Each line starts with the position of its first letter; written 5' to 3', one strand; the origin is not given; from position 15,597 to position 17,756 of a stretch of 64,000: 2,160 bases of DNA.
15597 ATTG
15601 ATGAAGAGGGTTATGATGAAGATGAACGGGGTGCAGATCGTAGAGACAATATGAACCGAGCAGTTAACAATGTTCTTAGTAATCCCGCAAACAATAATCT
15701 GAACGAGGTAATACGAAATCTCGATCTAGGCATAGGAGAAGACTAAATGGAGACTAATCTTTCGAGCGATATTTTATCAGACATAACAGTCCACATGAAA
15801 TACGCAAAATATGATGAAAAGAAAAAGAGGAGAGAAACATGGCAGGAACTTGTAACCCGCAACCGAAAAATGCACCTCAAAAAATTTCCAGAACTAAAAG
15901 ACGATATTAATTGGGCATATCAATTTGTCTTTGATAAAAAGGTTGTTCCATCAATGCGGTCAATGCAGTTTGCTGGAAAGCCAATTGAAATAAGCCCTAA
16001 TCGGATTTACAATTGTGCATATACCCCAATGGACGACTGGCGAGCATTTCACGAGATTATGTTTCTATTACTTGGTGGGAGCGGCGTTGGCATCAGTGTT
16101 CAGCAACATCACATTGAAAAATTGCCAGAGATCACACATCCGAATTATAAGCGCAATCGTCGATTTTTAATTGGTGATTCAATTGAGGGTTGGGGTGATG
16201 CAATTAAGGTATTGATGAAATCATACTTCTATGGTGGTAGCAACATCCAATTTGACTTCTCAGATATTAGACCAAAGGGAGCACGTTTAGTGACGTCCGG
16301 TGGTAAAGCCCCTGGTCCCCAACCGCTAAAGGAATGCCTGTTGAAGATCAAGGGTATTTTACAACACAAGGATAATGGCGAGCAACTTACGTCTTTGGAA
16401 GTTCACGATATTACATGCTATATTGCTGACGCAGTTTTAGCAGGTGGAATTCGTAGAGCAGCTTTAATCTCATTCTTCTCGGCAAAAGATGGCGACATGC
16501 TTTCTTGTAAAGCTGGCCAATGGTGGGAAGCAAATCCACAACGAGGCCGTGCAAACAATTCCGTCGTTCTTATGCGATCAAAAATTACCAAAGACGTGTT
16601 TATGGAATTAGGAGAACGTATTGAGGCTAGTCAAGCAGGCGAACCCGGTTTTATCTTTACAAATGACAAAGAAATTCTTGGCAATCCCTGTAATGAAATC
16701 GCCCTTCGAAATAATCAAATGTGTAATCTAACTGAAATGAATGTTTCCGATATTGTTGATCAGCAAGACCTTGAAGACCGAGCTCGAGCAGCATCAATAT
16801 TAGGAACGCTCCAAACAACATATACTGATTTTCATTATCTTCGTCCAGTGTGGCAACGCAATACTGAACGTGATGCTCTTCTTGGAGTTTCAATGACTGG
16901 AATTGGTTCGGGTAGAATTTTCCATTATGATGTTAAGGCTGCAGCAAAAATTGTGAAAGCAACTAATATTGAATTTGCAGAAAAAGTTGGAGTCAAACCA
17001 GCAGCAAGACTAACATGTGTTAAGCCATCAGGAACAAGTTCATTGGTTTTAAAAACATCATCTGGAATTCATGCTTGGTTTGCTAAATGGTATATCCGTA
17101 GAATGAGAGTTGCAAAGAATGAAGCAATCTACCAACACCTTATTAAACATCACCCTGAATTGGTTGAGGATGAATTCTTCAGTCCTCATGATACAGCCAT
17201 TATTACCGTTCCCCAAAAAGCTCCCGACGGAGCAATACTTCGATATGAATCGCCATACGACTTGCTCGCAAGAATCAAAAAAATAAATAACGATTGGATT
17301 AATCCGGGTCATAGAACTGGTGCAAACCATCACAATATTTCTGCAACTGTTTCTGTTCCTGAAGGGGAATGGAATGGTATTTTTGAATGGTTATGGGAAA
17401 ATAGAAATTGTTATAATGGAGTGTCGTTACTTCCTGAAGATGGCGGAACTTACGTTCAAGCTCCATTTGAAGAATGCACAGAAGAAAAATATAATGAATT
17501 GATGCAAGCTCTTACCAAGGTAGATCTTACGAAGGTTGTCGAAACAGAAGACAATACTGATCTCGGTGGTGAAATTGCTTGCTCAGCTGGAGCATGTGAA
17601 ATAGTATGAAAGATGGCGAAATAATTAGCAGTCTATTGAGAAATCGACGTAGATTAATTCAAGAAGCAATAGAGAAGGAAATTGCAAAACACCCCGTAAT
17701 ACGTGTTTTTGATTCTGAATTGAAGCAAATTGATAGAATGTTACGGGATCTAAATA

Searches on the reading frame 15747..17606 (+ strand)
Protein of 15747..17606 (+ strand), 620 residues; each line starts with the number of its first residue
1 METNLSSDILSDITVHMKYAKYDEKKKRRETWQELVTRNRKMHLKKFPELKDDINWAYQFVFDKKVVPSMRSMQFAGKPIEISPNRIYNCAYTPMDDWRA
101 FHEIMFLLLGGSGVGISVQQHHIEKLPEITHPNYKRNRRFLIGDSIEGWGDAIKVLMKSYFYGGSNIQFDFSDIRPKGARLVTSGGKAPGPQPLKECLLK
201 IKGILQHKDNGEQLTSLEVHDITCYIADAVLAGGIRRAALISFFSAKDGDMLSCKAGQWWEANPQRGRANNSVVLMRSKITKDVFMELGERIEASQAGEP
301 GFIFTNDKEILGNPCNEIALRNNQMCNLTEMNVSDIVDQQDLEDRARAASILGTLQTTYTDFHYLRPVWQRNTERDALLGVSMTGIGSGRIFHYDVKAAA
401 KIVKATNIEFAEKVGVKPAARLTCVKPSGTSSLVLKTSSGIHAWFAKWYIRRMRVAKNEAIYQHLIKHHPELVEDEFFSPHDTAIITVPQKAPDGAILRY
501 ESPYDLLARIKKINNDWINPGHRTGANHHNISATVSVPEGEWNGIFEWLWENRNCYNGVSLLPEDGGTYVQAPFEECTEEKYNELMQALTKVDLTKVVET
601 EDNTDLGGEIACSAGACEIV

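Call 63: search_protein_families(library=pfam, proteins=[window:15747-17606:+], max_evalue=0.001)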
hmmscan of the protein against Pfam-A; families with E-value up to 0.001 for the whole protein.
window:15747-17606:+ (620 aa): 2 families
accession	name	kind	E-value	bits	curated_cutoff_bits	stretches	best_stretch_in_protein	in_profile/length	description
PF02867.20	Ribonuc_red_lgC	-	2.5e-09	36.8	23.9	0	312-386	209-291/523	Ribonucleotide reductase, barrel domain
PF21995.1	RNR-II_ins_dom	-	5.4e-07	30.3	27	1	140-205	37-107/107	B12-dependent ribonucleotide reductase, insertion domain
